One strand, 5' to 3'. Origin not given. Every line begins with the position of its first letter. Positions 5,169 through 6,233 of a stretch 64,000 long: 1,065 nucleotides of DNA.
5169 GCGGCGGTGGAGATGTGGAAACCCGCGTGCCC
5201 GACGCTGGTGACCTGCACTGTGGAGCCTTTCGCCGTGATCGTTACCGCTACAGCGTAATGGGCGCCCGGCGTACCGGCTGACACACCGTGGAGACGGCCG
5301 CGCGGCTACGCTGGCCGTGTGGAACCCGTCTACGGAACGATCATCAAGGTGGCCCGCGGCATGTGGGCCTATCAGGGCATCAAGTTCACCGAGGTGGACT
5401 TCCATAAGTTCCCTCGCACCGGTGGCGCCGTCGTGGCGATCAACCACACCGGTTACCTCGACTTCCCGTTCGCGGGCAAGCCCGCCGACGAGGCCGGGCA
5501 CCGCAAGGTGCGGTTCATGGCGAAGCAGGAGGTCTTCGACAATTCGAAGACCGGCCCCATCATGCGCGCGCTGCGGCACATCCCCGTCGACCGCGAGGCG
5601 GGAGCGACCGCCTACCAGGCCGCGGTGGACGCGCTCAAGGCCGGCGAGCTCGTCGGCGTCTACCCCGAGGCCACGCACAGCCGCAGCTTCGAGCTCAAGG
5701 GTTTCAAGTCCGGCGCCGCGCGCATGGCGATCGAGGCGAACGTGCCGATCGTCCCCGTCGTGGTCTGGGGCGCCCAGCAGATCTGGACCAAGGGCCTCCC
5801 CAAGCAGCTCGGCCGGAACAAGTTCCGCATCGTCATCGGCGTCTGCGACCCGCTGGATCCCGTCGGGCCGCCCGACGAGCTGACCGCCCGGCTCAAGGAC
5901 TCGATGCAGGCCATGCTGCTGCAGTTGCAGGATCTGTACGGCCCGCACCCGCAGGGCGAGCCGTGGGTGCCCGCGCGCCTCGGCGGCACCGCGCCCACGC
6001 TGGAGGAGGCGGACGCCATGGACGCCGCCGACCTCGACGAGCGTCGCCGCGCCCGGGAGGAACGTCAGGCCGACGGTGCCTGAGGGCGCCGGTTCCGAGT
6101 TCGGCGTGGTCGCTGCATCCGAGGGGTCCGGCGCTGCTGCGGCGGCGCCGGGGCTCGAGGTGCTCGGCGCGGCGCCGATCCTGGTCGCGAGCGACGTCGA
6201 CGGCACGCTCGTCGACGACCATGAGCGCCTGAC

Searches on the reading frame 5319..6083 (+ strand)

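Call 86: search_protein_families(library=pfam, proteins=[window:5319-6083:+], max_evalue=0.01)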
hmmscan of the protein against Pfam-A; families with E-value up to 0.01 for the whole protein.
window:5319-6083:+ (254 aa): 1 family
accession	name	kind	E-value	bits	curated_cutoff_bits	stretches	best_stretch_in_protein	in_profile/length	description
PF01553.26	Acyltransferase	-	2.1e-31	108.9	23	1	29-150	8-132/132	Acyltransferase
